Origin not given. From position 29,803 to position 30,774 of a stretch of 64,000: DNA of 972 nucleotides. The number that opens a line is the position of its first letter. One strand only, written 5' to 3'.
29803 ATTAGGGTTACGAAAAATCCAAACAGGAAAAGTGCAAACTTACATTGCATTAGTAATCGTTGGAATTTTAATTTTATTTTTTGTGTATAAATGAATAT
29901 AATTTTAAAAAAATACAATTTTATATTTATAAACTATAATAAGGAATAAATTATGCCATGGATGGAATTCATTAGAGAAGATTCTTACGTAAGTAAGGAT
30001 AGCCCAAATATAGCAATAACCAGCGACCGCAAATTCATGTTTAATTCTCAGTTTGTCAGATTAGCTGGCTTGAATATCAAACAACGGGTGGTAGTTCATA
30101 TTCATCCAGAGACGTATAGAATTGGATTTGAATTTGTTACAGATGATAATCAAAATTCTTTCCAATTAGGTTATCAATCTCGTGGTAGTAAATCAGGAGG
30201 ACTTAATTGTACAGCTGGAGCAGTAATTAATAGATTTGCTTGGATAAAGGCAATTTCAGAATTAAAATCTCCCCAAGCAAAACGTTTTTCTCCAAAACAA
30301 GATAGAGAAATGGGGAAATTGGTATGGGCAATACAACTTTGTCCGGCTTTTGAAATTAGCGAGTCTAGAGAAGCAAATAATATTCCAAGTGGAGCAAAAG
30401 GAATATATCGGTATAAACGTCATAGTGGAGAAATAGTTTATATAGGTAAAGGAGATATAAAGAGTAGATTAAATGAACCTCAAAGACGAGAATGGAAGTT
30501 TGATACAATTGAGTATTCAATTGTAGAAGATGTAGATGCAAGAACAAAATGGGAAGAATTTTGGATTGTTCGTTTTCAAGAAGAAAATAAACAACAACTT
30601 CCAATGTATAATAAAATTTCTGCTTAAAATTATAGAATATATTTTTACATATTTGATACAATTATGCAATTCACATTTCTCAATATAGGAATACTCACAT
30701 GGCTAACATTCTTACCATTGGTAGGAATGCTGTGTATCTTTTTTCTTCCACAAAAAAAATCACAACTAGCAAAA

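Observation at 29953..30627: Free-standing AbrB-like/GIY-YIG nuclease fusion between nuoL and nuoM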

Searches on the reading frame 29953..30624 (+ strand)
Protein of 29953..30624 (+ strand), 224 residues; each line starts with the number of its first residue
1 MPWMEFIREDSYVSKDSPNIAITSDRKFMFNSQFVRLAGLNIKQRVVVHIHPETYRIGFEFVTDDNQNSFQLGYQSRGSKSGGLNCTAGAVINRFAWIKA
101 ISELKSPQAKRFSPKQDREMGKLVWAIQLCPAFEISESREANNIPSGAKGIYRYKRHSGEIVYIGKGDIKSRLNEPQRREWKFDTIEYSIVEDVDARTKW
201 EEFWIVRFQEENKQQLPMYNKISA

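Call 3: search_protein_families(library=pfam, proteins=[window:29953-30624:+], max_evalue=1)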
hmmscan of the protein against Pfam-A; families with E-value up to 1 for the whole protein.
window:29953-30624:+ (224 aa): 0 families

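Call 4: search_protein_families(library=ncbifam, proteins=[window:29953-30624:+], max_evalue=1)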
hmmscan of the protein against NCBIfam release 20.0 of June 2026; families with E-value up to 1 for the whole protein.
window:29953-30624:+ (224 aa): 2 families
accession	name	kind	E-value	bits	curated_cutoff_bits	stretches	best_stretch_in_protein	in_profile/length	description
NF011260.0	PRK14666.1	equivalog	0.096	11.4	649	1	140-169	5-33/698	excinuclease ABC subunit C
TIGR00194.1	uvrC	equivalog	0.11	11.2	285.45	1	143-174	7-38/574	excinuclease ABC subunit UvrC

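Call 5: search_protein_families(library=phrogs, proteins=[window:29953-30624:+], max_evalue=1)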
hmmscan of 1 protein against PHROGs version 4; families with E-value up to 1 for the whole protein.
window:29953-30624:+ (224 aa): 0 families

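Call 6: search_protein_families(library=padloc, proteins=[window:29953-30624:+], max_evalue=1)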
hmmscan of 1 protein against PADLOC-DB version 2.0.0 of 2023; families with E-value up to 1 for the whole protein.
window:29953-30624:+ (224 aa): 0 families

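Call 7: find_homologous_proteins(query=window:29953-30624:+, max_evalue=0.01)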
Query window:29953-30624:+ (224 aa): 64 proteins with E <= 0.01 among 130 candidates.
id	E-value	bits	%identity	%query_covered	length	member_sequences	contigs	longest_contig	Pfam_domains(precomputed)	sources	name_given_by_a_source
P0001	1.2e-148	510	100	100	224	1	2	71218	-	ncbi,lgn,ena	-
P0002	1.6e-63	232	51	100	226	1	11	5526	-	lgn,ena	-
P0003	3.3e-61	224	48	100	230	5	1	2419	-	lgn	-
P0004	1.5e-58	216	44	100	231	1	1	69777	-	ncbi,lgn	-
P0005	1.3e-57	213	47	100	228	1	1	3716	-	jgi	jgi:hypothetical protein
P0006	1.6e-57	212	47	100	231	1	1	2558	-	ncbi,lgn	-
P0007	3.8e-57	211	48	100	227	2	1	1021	-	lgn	-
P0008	1.3e-55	206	44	100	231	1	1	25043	-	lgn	-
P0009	2.6e-54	202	45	100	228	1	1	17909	-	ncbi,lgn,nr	ncbi:MAG: hypothetical protein NTZ17_02130 [Phycisphaerae bacterium]|nr:hypothetical protein [Phycis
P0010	7.0e-54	200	44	97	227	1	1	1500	-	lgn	-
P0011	6.7e-53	197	46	100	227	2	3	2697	-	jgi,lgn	jgi:hypothetical protein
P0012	9.7e-53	197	43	100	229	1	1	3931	-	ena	-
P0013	4.3e-50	188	42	100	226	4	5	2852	-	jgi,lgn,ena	-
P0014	7.5e-49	184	42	100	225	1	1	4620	-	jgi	jgi:hypothetical protein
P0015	3.3e-48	182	45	95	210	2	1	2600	-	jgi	jgi:hypothetical protein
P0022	8.8e-44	167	44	100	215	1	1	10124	-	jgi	-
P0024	4.0e-43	165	42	100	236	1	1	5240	-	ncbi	-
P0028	4.0e-41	159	43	95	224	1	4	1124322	-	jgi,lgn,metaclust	metaclust:\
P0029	5.2e-40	155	41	98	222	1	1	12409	-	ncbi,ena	-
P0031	1.0e-39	154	42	94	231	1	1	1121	-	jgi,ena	-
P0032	4.3e-39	152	40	87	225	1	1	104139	-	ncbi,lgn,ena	-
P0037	1.4e-37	147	39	100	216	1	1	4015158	-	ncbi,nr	ncbi:MAG: hypothetical protein KF816_02250 [Melioribacteraceae bacterium]|nr:hypothetical protein [M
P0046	1.3e-34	138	38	98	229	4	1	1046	-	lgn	-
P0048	3.6e-34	136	41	100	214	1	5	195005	-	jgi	jgi:hypothetical protein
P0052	3.2e-33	133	37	98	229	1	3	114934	-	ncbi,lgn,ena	ncbi:MAG: hypothetical protein AAB481_02465 [Patescibacteria group bacterium]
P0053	5.2e-33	132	35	99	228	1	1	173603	-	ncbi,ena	-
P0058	9.0e-32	128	39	92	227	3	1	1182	-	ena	-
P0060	1.2e-31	128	35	92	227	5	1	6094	-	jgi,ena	jgi:hypothetical protein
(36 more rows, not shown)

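Call 8: search_solved_structures(query=window:29953-30624:+, max_evalue=10, show_alignments=3)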
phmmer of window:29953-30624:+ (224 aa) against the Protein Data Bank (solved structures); distinct sequences matched with E-value up to 10: 0.

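Call 11: search_solved_structures(query=A1, max_evalue=10, show_alignments=4)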
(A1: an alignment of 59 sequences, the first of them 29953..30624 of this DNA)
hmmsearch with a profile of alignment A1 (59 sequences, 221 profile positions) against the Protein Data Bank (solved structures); distinct sequences matched with E-value up to 10: 3.
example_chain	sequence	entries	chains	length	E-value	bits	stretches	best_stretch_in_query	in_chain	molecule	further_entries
8gkd_A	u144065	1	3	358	0.16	14.9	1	44-84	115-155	SGNH hydrolase-type esterase domain-containing protein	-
2wsh_A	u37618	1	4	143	0.16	14.9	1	134-167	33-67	ENDONUCLEASE II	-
7xmj_A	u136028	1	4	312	0.59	13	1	170-218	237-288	Acetylxylan esterase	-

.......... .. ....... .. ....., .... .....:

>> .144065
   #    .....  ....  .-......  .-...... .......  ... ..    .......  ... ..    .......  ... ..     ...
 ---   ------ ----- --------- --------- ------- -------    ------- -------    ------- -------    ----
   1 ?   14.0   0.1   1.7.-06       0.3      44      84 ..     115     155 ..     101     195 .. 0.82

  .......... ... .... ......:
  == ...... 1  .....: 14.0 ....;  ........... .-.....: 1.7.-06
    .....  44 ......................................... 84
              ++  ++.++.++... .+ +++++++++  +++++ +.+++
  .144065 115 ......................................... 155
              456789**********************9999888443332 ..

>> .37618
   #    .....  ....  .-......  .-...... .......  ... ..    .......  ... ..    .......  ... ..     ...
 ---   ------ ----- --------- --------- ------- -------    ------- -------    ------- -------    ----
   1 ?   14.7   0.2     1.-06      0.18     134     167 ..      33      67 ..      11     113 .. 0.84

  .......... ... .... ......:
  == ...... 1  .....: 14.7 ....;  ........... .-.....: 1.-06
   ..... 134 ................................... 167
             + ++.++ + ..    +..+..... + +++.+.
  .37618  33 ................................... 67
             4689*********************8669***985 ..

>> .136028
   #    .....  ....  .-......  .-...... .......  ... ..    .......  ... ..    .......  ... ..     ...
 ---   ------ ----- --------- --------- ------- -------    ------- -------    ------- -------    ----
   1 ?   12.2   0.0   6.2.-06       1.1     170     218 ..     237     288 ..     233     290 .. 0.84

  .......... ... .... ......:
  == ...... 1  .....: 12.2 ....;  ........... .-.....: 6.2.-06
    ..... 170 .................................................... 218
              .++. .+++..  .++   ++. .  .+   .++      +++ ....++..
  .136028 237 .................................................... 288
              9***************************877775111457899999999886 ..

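Call 13: find_encoding_contigs(protein=P0001, flank=10000, max_places=4)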
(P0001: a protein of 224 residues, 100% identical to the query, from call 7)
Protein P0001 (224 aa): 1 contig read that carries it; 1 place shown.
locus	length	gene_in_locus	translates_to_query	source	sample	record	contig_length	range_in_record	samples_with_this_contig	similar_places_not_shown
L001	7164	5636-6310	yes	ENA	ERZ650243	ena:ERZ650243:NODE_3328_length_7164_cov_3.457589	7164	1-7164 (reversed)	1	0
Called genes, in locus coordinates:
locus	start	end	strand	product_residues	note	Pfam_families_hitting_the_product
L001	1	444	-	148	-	?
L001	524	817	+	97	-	PF05016:ParE_toxin (weak)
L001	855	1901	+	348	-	PF00146:NADHdh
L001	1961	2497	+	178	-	PF13187:Fer4_9 (faint), PF14697:Fer4_21 (weak), PF00037:Fer4 (weak), PF12838:Fer4_7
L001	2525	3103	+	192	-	PF00499:Oxidored_q3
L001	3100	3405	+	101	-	PF00420:Oxidored_q2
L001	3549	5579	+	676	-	PF00662:Proton_antipo_N, PF00361:Proton_antipo_M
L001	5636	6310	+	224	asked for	-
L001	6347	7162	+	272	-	?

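Call 14: find_encoding_contigs(protein=P0004, flank=8000, max_places=3)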
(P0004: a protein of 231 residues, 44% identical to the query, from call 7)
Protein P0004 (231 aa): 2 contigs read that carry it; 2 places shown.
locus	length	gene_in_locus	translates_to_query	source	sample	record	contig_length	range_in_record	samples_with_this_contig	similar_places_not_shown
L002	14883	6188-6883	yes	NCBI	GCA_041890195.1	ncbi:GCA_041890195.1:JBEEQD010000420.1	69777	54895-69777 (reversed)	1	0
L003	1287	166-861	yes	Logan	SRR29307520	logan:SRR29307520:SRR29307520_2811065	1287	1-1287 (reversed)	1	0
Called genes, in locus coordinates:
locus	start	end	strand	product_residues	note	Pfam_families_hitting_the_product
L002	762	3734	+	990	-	PF07953:Toxin_R_bind_N (faint), PF13385:Laminin_G_3, PF02210:Laminin_G_2 (faint), PF02973:Sialidase (faint), PF00754:F5_F8_type_C, PF22633:F5_F8_type_C_2, PF13385:Laminin_G_3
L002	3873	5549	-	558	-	-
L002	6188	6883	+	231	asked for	-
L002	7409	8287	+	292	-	PF13392:HNH_3 (weak)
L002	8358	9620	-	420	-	PF10282:Lactonase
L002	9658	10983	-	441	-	PF01408:GFO_IDH_MocA, PF22725:GFO_IDH_MocA_C3 (weak)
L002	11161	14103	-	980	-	PF13385:Laminin_G_3, PF00754:F5_F8_type_C, PF22633:F5_F8_type_C_2, PF07081:DUF1349 (faint)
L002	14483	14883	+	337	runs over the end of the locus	PF02837:Glyco_hydro_2_N, PF22666:Glyco_hydro_2_N2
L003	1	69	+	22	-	?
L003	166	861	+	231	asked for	-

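Call 15: find_encoding_contigs(protein=P0037, flank=8000, max_places=3)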
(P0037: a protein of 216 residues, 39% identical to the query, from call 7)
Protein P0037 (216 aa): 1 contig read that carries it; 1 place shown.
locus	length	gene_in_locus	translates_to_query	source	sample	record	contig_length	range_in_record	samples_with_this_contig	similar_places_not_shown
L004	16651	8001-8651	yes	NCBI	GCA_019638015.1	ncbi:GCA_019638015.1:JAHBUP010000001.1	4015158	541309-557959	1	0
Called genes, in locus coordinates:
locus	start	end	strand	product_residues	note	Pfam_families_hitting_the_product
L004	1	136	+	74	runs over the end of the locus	PF13560:HTH_31 (weak), PF12844:HTH_19 (faint), PF01381:HTH_3 (weak)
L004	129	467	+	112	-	PF13657:Couple_hipA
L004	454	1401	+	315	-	PF07804:HipA_C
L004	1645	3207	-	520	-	PF05272:VapE-like_dom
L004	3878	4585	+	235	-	-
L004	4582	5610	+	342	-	PF00589:Phage_integrase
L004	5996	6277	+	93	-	-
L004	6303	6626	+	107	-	PF12728:HTH_17 (weak)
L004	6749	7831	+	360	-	PF00589:Phage_integrase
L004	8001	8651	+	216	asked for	-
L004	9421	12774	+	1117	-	PF13091:PLDc_2, PF00176:SNF2-rel_dom, PF00270:DEAD (faint), PF04851:ResIII (weak), PF00271:Helicase_C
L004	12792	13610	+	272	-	PF04383:KilA-N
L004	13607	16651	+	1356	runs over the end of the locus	PF02384:N6_Mtase (faint), PF07669:Eco57I, PF12950:TaqI_C (weak)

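Call 16: find_encoding_contigs(protein=P0028, flank=8000, max_places=3)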
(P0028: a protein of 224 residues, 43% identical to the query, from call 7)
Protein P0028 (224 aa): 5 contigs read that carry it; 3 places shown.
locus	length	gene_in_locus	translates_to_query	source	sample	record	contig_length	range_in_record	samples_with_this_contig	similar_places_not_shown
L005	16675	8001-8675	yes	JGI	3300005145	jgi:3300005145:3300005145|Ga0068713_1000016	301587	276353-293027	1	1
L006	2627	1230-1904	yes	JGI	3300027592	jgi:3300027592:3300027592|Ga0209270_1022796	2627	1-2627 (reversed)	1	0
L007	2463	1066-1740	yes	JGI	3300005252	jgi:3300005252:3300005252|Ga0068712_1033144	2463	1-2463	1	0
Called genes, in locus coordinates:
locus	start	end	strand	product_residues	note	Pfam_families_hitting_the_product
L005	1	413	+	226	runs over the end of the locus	PF04140:ICMT, PF04191:PEMT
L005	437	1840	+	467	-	PF00144:Beta-lactamase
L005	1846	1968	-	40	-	-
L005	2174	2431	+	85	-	PF04994:TfoX_C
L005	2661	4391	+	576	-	PF16130:DUF4842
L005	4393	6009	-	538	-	PF20154:LNT_N, PF00795:CN_hydrolase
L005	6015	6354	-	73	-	-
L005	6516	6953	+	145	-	PF13474:SnoaL_3 (weak), PF14534:DUF4440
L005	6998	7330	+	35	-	-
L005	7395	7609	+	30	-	-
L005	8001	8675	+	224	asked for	-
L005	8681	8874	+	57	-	-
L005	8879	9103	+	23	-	-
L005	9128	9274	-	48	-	-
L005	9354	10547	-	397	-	PF13167:GTP-bdg_N, PF16360:GTP-bdg_M, PF00025:Arf (weak), PF01926:MMR_HSR1, PF02421:FeoB_N (weak)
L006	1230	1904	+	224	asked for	-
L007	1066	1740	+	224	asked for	-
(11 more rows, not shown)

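Call 17: find_encoding_contigs(protein=P0032, flank=8000, max_places=2)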
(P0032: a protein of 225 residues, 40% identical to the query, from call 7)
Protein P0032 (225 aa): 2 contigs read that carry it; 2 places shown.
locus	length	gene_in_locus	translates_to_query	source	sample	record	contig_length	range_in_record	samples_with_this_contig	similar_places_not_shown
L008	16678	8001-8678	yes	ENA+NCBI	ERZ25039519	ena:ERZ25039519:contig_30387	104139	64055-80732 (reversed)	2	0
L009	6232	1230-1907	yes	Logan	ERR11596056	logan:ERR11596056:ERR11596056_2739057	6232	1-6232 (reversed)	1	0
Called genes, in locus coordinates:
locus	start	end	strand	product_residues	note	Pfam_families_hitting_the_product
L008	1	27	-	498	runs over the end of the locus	PF00108:Thiolase_N (weak), PF08545:ACP_syn_III, PF08541:ACP_syn_III_C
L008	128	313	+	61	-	-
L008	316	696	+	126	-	-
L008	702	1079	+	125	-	-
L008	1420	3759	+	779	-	PF23911:DUF7253 (faint)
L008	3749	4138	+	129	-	PF15892:BNR_4 (faint)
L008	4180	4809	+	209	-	-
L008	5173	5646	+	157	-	PF25788:Ig_Rha78A_N (weak)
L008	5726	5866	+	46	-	-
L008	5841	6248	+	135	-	-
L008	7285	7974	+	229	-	-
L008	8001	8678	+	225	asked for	-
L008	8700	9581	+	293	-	-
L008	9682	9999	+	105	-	-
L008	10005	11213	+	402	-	-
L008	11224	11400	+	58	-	-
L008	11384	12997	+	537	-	PF00239:Resolvase, PF07508:Recombinase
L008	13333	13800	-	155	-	PF01668:SmpB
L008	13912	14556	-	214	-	PF02547:Queuosine_synth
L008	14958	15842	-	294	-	PF00763:THF_DHG_CYH, PF02882:THF_DHG_CYH_C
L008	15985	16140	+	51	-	-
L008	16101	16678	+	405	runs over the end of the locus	PF01960:ArgJ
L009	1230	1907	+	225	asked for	-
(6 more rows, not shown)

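Call 18: find_encoding_contigs(protein=P0048, flank=8000, max_places=2)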
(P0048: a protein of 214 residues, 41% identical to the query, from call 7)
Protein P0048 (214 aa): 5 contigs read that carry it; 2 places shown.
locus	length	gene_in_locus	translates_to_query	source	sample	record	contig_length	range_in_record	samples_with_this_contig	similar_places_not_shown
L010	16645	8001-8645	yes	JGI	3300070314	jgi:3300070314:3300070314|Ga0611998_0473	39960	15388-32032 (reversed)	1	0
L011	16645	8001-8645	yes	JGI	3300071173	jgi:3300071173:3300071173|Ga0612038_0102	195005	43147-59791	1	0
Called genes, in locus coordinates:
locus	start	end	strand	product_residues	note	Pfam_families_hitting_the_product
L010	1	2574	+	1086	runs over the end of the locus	PF14683:CBM-like, PF17678:Glyco_hydro_92N, PF07971:Glyco_hydro_92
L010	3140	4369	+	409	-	PF05426:Alginate_lyase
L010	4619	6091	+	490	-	PF00884:Sulfatase, PF01663:Phosphodiest (weak), PF02995:DUF229 (faint), PF16347:SGSH_C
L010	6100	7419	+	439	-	-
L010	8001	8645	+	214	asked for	-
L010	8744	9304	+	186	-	-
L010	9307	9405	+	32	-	-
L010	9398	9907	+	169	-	-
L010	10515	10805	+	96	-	PF08681:TacA1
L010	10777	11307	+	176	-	PF00583:Acetyltransf_1 (weak), PF13508:Acetyltransf_7, PF13673:Acetyltransf_10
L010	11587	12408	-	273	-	PF06727:DUF1207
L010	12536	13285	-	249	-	PF00072:Response_reg, PF04397:LytTR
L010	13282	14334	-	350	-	PF06580:His_kinase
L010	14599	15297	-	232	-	-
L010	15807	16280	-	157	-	PF07715:Plug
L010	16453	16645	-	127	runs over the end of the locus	PF13701:DDE_Tnp_1_4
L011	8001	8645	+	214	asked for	-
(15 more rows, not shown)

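Call 19: find_encoding_contigs(protein=P0053, flank=8000, max_places=2)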
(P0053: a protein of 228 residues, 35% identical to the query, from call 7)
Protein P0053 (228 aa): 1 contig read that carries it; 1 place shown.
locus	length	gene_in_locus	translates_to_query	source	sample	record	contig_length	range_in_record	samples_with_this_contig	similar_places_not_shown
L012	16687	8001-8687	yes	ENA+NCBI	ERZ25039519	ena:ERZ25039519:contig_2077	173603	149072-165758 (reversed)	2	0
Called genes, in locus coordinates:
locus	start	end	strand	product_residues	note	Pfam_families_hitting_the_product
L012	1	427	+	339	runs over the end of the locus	PF04055:Radical_SAM, PF11946:DUF3463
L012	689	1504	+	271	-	PF01048:PNP_UDP_1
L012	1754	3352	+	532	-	-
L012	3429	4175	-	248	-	PF00512:HisKA, PF02518:HATPase_c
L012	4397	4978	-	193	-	PF12728:HTH_17, PF00072:Response_reg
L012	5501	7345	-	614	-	PF01134:GIDA, PF07992:Pyr_redox_2 (faint), PF12831:FAD_oxidored (weak), PF21680:GIDA_C_1st, PF13932:SAM_GIDA_C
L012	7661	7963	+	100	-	PF10387:DUF2442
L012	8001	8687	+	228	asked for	-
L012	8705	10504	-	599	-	PF00176:SNF2-rel_dom, PF04851:ResIII, PF00271:Helicase_C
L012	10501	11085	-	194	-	-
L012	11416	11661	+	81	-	-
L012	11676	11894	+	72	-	-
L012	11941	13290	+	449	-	PF01011:PQQ (weak), PF13360:PQQ_2, PF13570:Beta-prop_ACSF4 (weak), PF25292:Beta-prop_CGLA (faint), PF13360:PQQ_2, PF13570:Beta-prop_ACSF4, PF13360:PQQ_2, PF01011:PQQ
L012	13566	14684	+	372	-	PF07963:N_methyl, PF07596:SBP_bac_10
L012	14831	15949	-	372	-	-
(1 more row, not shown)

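Call 20: predict_structure(alignment_id=A1)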
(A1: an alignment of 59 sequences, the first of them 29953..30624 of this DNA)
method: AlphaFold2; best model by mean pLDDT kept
length: 224 residues; sequences in the alignment: 59
mean_pLDDT: 92.2   pTM: 0.82
mean pLDDT of the five models: 92.2, 91.5, 91.2, 90.3, 90.1
residues with pLDDT >= 90: 186; 70-90: 25; 50-70: 13; < 50: 0
segments of 3 or more residues with pLDDT < 50: none
pLDDT, mean of each block of 10 residues (from residue 1): 65 82 96 96 97 93 95 85 93 96 92 94 95 95 94 97 97 93 97 95 94 95 80
secondary structure, 60 per line:
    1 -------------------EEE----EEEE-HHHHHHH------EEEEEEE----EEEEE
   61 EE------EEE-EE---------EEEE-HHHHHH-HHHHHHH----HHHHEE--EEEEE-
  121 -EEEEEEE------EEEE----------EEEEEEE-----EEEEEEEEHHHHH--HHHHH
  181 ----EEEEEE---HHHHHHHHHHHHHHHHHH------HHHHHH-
elements in order: E20-22 E27-30 H32-38 E45-51 E56-62 E69-71 E84-87 H89-94 H96-102 H107-110 E115-119 E122-128 E135-138 E149-155 E161-168 H169-173 H176-180 E185-190 H194-211 H218-223

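Call 23: fold_search(model_id=the predicted structure, library=pdb)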
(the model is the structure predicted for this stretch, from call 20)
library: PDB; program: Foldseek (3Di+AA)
matches with E <= 10: 477; with E <= 0.001: 0
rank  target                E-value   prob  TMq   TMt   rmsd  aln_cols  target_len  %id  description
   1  1yd6_C                1.6e-02  1.00  0.29  0.64   3.0        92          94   20  Crystal structure of the GIY-YIG N-terminal endonuclease domain of UvrC from Bacillus caldotenax (released 2005-03-01)
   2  2lwf_MODEL_1_A        2.7e-02  1.00  0.31  0.55   2.9        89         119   22  Structure of N-terminal domain of a plant Grx (released 2013-05-22)
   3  1yd6_D                3.2e-02  1.00  0.28  0.60   3.2        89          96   19  Crystal structure of the GIY-YIG N-terminal endonuclease domain of UvrC from Bacillus caldotenax (released 2005-03-01)
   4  1yd6_B                3.4e-02  1.00  0.28  0.66   2.9        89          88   17  Crystal structure of the GIY-YIG N-terminal endonuclease domain of UvrC from Bacillus caldotenax (released 2005-03-01)
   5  1yd6_A                3.4e-02  1.00  0.29  0.63   3.0        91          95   16  Crystal structure of the GIY-YIG N-terminal endonuclease domain of UvrC from Bacillus caldotenax (released 2005-03-01)
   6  4hh2_B                1.3e-01  0.07  0.14  0.10  16.6       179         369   13  Structure of PpsR without the HTH motif from Rb. sphaeroides (released 2013-06-05)
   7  4apc_A                2.9e-01  0.08  0.11  0.09  13.7        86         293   15  Crystal Structure of Human NIMA-related Kinase 1 (NEK1) (released 2012-04-25)
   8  6lem_A                4.9e-01  0.03  0.14  0.07  17.8       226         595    8  Structure of E. coli beta-glucuronidase complex with C6-nonyl uronic isofagomine (released 2021-01-27)
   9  6lej_A                4.9e-01  0.02  0.12  0.06  17.8       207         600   11  Structure of E. coli beta-glucuronidase complex with C6-propyl uronic isofagomine (released 2021-01-27)
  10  6lel_B                4.9e-01  0.02  0.10  0.06  18.1       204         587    9  Structure of E. coli beta-glucuronidase complex with C6-hexyl uronic isofagomine (released 2021-01-27)
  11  7pr6_BBB              5.2e-01  0.02  0.12  0.07  18.7       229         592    9  Crystal structure of E. coli beta-glucuronidase in complex with covalent inhibitor ME727 (released 2022-08-03)
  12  4hh2_D                6.5e-01  0.04  0.11  0.08  16.9       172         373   10  Structure of PpsR without the HTH motif from Rb. sphaeroides (released 2013-06-05)
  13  3of1                  7.3e-01  0.04  0.13  0.12  17.0       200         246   11  Crystal Structure of Bcy1, the Yeast Regulatory Subunit of PKA (released 2010-12-01)
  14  3fv5_B                7.7e-01  0.04  0.10  0.09  13.3       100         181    9  Crystal Structure of E. coli Topoisomerase IV co-complexed with inhibitor (released 2010-01-26)
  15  7vyv_A                8.2e-01  0.03  0.13  0.05  20.1       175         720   11  Cryo-EM structure of Depo32, a Klebsiella phage depolymerase targets the K2 serotype K. pneumoniae (released 2023-08-30)
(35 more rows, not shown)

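Call 24: search_protein_representatives(alignment_id=A1)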
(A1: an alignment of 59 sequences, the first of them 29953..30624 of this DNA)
Query: 59 sequences, 221 profile positions. Proteins with E-value up to 0.001 (for the whole library): 643; up to 1e-10: 386; up to 1e-30: 210. The best 150 are listed.
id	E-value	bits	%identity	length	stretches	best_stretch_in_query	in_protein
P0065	2.5e-79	282.4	-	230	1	1-220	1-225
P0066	2.2e-74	266.3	-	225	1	1-218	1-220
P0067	6.9e-74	264.6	-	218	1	1-219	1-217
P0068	1.5e-72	260.3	-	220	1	1-219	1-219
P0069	2.3e-71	256.4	-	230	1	1-216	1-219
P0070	4.0e-71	255.6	-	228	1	1-218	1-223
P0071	8.1e-71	254.6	-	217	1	1-218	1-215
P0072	6.7e-70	251.6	-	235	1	1-220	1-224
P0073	7.3e-70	251.5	-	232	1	1-218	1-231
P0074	3.2e-69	249.4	-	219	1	1-219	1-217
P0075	4.8e-69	248.8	-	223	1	3-219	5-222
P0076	6.5e-69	248.4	-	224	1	1-216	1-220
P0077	8.8e-69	247.9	-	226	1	2-219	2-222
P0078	1.1e-68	247.7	-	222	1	5-217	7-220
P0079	1.2e-68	247.5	-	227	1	1-219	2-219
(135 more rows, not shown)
